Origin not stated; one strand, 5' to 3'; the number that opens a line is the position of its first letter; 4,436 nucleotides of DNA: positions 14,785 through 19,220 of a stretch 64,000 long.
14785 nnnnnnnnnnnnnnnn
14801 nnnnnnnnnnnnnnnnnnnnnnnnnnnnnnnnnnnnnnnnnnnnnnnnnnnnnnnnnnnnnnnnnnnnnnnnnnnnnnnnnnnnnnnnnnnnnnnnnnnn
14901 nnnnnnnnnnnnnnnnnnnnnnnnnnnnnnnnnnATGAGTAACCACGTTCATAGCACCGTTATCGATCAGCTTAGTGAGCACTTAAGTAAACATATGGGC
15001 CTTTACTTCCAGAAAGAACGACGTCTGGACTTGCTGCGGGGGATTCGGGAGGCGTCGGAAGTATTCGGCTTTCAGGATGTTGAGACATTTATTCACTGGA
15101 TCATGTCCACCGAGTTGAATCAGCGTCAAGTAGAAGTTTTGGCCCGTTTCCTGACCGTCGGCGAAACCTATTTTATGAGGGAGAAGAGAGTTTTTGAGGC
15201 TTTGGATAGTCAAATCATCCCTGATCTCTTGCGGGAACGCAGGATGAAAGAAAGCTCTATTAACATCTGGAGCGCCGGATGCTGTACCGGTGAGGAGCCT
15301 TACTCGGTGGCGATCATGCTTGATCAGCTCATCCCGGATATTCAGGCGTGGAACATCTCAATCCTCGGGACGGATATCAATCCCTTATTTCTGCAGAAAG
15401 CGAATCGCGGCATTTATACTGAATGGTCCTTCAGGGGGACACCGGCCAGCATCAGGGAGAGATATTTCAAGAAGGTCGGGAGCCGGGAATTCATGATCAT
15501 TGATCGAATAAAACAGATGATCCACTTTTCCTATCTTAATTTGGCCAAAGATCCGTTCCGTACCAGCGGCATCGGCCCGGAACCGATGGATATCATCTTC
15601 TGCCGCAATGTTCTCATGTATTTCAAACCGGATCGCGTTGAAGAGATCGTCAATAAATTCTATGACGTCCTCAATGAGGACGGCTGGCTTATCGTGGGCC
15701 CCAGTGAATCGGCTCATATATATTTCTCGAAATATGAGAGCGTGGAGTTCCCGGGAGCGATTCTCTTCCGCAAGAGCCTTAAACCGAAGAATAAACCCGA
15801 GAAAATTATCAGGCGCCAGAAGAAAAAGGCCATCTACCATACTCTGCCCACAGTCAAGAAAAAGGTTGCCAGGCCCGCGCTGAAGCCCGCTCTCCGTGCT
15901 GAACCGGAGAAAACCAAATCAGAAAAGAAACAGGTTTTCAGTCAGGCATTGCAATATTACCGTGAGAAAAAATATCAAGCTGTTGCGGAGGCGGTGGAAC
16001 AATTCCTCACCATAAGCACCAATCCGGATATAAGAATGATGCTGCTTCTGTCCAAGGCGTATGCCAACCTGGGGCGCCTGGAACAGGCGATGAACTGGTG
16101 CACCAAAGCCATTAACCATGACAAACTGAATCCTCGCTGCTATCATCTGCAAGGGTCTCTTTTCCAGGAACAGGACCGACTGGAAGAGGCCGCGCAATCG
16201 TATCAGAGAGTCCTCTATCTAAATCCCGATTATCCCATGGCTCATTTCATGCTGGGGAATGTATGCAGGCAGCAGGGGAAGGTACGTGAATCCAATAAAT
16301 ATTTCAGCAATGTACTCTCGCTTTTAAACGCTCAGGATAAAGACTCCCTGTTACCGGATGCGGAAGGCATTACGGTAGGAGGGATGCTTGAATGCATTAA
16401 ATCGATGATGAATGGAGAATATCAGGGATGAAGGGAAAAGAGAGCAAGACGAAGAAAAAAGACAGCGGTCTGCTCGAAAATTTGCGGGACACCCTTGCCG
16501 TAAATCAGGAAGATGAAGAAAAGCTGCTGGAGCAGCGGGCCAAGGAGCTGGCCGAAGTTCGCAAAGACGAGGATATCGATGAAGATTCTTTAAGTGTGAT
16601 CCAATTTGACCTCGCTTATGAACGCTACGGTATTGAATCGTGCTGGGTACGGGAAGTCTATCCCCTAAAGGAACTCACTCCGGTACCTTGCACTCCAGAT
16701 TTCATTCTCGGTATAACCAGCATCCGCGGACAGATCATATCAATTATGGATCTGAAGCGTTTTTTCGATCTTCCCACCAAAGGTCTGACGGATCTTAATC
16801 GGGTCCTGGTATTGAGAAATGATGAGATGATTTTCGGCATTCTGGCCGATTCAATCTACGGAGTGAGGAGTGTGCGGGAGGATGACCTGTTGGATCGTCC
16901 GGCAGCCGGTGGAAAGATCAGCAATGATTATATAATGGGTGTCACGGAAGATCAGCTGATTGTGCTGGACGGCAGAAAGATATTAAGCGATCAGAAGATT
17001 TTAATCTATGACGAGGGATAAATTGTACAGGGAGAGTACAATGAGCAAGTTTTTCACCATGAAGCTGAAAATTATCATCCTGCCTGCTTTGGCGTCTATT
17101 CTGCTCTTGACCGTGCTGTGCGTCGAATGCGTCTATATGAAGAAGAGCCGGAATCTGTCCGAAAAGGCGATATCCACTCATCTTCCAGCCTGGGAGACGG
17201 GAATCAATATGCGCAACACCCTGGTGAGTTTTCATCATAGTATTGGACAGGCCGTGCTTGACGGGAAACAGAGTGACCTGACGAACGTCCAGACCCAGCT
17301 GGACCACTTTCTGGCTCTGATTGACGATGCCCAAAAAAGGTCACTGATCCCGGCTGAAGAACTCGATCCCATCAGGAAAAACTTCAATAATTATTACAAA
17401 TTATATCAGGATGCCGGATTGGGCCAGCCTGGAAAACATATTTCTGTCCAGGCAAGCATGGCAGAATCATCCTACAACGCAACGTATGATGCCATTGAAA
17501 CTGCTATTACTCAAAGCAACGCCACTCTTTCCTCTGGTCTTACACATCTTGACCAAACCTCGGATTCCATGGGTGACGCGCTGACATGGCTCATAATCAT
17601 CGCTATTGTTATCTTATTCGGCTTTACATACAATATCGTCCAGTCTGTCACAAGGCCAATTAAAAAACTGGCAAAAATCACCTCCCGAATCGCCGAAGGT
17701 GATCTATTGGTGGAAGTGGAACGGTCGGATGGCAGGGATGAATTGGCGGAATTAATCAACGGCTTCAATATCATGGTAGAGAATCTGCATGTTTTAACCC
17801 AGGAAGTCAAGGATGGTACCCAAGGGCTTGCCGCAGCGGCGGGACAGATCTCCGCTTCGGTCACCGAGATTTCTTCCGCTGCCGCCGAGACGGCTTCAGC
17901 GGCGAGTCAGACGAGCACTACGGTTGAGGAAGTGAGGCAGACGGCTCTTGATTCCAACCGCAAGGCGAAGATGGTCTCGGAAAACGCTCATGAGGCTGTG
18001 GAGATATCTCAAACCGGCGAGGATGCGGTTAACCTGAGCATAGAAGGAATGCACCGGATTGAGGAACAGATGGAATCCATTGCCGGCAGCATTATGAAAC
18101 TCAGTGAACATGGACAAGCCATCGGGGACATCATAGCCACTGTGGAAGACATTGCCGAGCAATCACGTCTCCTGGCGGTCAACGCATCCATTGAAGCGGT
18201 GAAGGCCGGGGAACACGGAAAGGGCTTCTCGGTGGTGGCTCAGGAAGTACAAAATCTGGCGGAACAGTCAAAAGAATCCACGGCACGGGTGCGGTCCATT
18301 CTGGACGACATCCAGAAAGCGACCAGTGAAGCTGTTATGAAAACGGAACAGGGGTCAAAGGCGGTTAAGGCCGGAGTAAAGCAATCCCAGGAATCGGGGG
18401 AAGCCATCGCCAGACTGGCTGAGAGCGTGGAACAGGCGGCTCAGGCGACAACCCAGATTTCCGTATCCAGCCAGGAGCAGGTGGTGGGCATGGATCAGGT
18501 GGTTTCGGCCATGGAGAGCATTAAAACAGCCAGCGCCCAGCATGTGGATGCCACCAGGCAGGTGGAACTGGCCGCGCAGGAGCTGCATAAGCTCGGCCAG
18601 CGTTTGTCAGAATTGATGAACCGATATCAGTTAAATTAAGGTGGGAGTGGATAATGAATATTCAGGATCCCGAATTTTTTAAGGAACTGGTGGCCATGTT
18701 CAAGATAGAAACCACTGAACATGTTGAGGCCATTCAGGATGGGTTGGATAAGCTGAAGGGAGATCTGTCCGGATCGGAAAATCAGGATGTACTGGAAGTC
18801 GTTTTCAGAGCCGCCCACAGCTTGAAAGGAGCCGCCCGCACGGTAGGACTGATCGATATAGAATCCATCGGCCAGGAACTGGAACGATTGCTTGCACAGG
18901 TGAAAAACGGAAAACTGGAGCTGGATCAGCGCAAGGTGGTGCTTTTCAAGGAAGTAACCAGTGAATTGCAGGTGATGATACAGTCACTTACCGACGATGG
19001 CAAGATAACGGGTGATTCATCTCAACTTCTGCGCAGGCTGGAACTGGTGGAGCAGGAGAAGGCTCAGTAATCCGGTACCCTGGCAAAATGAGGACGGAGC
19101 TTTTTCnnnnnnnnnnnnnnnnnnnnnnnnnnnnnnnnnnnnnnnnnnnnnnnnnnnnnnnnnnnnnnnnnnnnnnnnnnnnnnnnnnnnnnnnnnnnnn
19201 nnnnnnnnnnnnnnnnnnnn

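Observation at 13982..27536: Chemosensory module wired into a multi-step phosphorelay, adjacent to type IV pilus genes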

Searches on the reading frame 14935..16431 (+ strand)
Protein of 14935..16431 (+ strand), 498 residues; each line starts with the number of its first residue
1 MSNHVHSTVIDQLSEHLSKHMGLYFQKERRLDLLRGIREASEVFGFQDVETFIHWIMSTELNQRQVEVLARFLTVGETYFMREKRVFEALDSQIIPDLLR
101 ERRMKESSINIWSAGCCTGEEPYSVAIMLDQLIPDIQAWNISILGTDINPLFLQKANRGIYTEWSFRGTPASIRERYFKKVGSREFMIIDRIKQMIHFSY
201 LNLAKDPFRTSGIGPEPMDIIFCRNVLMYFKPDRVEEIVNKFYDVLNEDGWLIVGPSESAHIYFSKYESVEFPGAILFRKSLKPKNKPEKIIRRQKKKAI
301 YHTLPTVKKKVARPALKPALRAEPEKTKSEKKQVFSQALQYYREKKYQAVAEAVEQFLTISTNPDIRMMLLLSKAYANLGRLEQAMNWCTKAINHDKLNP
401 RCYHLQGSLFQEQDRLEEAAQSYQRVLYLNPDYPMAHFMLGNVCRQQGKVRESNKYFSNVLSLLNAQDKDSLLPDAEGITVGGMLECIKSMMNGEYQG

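Call 3: search_protein_families(library=pfam, proteins=[window:14935-16431:+], max_evalue=0.01)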
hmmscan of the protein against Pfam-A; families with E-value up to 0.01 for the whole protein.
window:14935-16431:+ (498 aa): 20 families
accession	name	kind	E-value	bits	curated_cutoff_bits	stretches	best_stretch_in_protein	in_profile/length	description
PF01739.24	CheR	-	1.5e-51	175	27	1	77-261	2-180/195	CheR methyltransferase, SAM binding domain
PF07719.23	TPR_2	-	5.8e-15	54.5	27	1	401-433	2-34/34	Tetratricopeptide repeat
PF13181.12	TPR_8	-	2.3e-12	46.5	25.7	2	401-433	2-34/34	Tetratricopeptide repeat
PF00515.34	TPR_1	-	2.2e-11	43.5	27.8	1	401-433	2-34/34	Tetratricopeptide repeat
PF13414.12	TPR_11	-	1.3e-10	41.3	26.8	1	407-448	1-42/42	TPR repeat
PF13432.12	TPR_16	-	6.5e-09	36.5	32.7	1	406-450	3-47/65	Tetratricopeptide repeat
PF14559.12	TPR_19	-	1.2e-08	35.6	25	1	343-408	3-67/68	Tetratricopeptide repeat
PF13431.12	TPR_17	-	3.1e-08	33.7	24.4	1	423-450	2-29/34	Tetratricopeptide repeat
PF13176.12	TPR_7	-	8.4e-08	32.2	27.9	0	404-432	3-31/36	Tetratricopeptide repeat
PF13424.12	TPR_12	-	3.6e-06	27.5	30.1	1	382-427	26-72/77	Tetratricopeptide repeat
PF25063.1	ARM_TT21_C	-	1.2e-05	25.7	35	1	367-425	96-154/209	Tetratricopeptide repeat protein 21 C-terminal ARM domain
PF23914.1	TPR_CcmH_CycH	-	0.00013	22.3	42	0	411-469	98-156/158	Cytochrome c-type biogenesis protein H TPR domain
PF08242.18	Methyltransf_12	-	0.00014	23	30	1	209-252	64-98/98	Methyltransferase domain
PF17874.7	TPR_MalT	-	0.0003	20.6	45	1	341-449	11-130/336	MalT-like TPR region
PF13428.12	TPR_14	-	0.001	20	23.5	0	370-407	5-42/44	Tetratricopeptide repeat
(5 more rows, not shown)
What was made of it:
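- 14935..16431 (+): CheR methyltransferase with a C-terminal TPR domain. TPR families hit residues 343-450 (call 3).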

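Call 6: search_protein_families(library=ncbifam, proteins=[window:14935-16431:+], max_evalue=0.001)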
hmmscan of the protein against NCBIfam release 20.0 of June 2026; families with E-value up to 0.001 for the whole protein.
window:14935-16431:+ (498 aa): 16 families
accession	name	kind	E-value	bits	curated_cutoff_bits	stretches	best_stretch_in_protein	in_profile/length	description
NF007902.0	PRK10611.1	equivalog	5.5e-28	98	435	1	46-259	63-265/287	protein-glutamate O-methyltransferase CheR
TIGR02917.1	PEP_TPR_lipo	equivalog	1.4e-10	39.7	312.2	1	399-463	464-528/899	XrtA/PEP-CTERM system TPR-repeat protein PrsT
TIGR02552.1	LcrH_SycD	equivalog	5.2e-09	35.9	104.8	1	407-470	59-122/136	SycD/LcrH family type III secretion system chaperone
NF040959.1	MamA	equivalog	2.3e-08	33.8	200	1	316-429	94-202/204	magnetosome protein MamA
TIGR02521.1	type_IV_pilW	equivalog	3.6e-07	30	154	1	372-460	37-125/234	type IV pilus biogenesis/stability protein PilW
NF052312.1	T9SS_PorW_SprE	equivalog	5.5e-07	28.6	250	1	370-436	183-252/716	type IX secretion system periplasmic lipoprotein PorW/SprE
NF052415.1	T3SS_chap_SctY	equivalog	5.9e-07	30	70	0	379-427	53-104/106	type III secretion apparatus assembly chaperone SctY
NF033920.0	C39_PA2778_fam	equivalog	9.4e-07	28.5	150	0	280-395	143-253/255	PA2778 family cysteine peptidase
TIGR00540.1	TPR_hemY_coli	hypoth_equivalog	7.2e-06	25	142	1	291-458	222-383/385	heme biosynthesis-associated TPR protein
TIGR02795.1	tol_pal_ybgF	equivalog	1.5e-05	25.5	90.1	0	434-469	39-74/119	tol-pal system protein YbgF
NF033762.1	social_mot_Tgl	equivalog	3.2e-05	23.4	225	1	378-462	43-128/252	social motility TPR repeat lipoprotein Tgl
NF008757.0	PRK11788.1-5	equivalog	8.1e-05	21.9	363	1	327-460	136-272/388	lipopolysaccharide assembly protein LapB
TIGR00990.1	3a0801s09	subfamily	0.00014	20.6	757.25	1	372-460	371-459/615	mitochondrial import receptor subunit TOM70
NF041522.1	TPR_sll0314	equivalog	0.00031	20.1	225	0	352-423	167-237/275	Sll0314/Alr1548 family TPR repeat-containing protein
NF053607.1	CHU_0125_OmpA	equivalog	0.00063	18.4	620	1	333-427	21-114/639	CHU_0125 family OmpA-like outer membrane integrity protein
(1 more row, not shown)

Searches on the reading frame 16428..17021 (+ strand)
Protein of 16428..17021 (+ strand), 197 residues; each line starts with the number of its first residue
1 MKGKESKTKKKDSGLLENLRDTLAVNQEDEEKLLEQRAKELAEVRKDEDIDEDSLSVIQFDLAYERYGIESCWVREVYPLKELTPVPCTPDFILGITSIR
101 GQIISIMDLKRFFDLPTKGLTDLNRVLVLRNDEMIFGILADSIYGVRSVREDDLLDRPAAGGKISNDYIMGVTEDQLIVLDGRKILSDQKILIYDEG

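Call 3: search_protein_families(library=pfam, proteins=[window:16428-17021:+], max_evalue=0.01)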
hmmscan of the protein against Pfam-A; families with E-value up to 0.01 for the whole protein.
window:16428-17021:+ (197 aa): 1 family
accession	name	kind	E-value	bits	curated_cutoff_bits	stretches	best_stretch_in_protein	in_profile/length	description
PF01584.24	CheW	-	1.9e-26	92.8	23.5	1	57-189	2-137/138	CheW-like domain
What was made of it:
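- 16428..17021 (+): CheW 2. Pfam CheW, 1.9e-26 (call 3).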

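Call 6: search_protein_families(library=ncbifam, proteins=[window:16428-17021:+], max_evalue=0.001)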
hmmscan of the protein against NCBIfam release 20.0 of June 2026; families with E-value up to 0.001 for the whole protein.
window:16428-17021:+ (197 aa): 1 family
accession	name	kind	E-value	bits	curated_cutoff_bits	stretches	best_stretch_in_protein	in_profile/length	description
NF007903.0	PRK10612.1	equivalog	3.1e-15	56.3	260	1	58-193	20-158/167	chemotaxis protein CheW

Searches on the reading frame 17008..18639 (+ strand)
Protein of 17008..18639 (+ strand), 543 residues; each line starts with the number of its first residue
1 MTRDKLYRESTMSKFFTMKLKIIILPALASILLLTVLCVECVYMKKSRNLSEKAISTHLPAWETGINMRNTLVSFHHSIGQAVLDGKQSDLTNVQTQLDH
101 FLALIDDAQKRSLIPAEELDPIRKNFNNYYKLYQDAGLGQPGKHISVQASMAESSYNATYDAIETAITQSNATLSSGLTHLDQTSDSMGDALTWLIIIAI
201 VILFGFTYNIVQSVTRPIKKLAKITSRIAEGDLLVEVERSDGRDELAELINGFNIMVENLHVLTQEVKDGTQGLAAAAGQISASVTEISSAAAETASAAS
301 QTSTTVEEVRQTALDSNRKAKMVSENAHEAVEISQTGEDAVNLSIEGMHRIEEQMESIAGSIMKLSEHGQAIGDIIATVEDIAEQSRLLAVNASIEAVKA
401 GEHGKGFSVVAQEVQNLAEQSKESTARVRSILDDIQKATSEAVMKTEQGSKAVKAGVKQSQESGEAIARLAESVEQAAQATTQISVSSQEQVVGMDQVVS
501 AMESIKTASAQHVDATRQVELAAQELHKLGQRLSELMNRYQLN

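Call 3: search_protein_families(library=pfam, proteins=[window:17008-18639:+], max_evalue=0.01)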
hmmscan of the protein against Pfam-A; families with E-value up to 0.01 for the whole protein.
window:17008-18639:+ (543 aa): 2 families
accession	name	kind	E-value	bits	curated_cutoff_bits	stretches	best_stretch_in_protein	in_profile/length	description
PF00015.26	MCPsignal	-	6.3e-35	121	34.6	1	325-507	2-170/172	Methyl-accepting chemotaxis protein (MCP) signalling domain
PF00672.30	HAMP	-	1.1e-12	48.5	25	1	211-261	3-52/53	HAMP domain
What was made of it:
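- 17008..18639 (+): Transmembrane chemoreceptor (MCP). It has two TM helices, a periplasmic domain of about 145 aa with no family hit, a HAMP domain and a 40-heptad signalling domain. Pfam HAMP and MCPsignal (call 3).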

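Call 6: search_protein_families(library=ncbifam, proteins=[window:17008-18639:+], max_evalue=0.001)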
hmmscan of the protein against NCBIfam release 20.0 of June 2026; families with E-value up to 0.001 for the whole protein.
window:17008-18639:+ (543 aa): 16 families
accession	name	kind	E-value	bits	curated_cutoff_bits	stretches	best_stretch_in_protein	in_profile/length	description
NF058645.1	MCPCtpMPsAe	equivalog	3.2e-43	148.3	900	1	161-541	183-557/558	methyl-accepting chemotaxis protein CtpM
NF041847.1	transduc_aer2_vibrio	equivalog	5.9e-31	107.5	1200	1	209-541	450-753/804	aerotaxis transducer Aer2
NF011622.0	PRK15048.1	equivalog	9e-30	104.3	900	1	111-540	108-513/553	methyl-accepting chemotaxis protein II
NF011615.0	PRK15041.1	equivalog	2.4e-28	99.1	947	1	184-537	185-512/554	methyl-accepting chemotaxis protein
NF047851.1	MCPCitTducer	equivalog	6.2e-27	94.9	900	1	169-531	171-505/553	methyl-accepting chemotaxis citrate transducer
NF007309.0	PRK09793.1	equivalog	1.2e-26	93.8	903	1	156-537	159-508/533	methyl-accepting chemotaxis protein IV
NF050802.1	AspChtxCcaA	equivalog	8.1e-18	64.1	1300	1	324-430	524-630/700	aspartate chemotaxis receptor CcaA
NF040691.1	MtrAB_MtrB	equivalog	8.4e-10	38.3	450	1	178-267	176-264/507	MtrAB system histidine kinase MtrB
NF038263.1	prot_phos_SiaA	equivalog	2.4e-09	36.3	700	1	191-289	311-412/658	biofilm regulation protein phosphatase SiaA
NF008318.0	PRK11107.1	equivalog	5.7e-07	28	890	1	180-268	170-255/920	two-component sensor histidine kinase BarA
NF038389.1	ArsS_fam_HK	equivalog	2.7e-06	27.1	250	1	121-264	60-203/403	ArsS family sensor histidine kinase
NF053592.1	HK_near_YfiR_like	equivalog_domain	5.9e-06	26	194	1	188-260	143-221/223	sensor histidine kinase, YfiR-like protein-associated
NF012226.0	AdeS_HK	equivalog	6.2e-06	25.6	500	1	195-263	59-134/353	two-component sensor histidine kinase AdeS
NF047496.1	HK_LIC11548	equivalog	6.7e-06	25.1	750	1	195-276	282-359/589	LIC_11548 family sensor histidine kinase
NF007007.0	PRK09470.1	equivalog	2.4e-05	23.4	486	1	193-265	171-243/463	envelope stress sensor histidine kinase CpxA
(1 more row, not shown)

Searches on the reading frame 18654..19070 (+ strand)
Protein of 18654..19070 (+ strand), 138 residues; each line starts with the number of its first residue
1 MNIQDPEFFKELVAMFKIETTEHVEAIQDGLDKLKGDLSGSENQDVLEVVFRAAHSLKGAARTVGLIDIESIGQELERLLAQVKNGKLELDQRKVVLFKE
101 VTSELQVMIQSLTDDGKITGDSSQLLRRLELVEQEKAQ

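Call 3: search_protein_families(library=pfam, proteins=[window:18654-19070:+], max_evalue=0.01)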
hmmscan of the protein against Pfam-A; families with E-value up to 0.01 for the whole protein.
window:18654-19070:+ (138 aa): 1 family
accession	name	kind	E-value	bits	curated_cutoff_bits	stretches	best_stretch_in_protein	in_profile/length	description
PF01627.28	Hpt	-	1.2e-16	61.1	24.6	1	11-105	1-74/84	Hpt domain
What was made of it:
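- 18654..19070 (+): Stand-alone Hpt protein, a paralog of the CheA P1 domain. Pfam Hpt, 1.2e-16 (call 3).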

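Call 6: search_protein_families(library=ncbifam, proteins=[window:18654-19070:+], max_evalue=0.001)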
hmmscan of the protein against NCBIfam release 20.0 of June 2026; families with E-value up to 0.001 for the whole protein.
window:18654-19070:+ (138 aa): 2 families
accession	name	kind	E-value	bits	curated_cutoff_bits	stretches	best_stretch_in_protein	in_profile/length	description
NF041336.1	CheA_Halo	equivalog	3.9e-12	45.6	950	1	14-130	6-119/666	chemotaxis protein CheA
NF007835.0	PRK10547.1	equivalog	2.8e-07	29.5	793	1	41-106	32-97/670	chemotaxis protein CheA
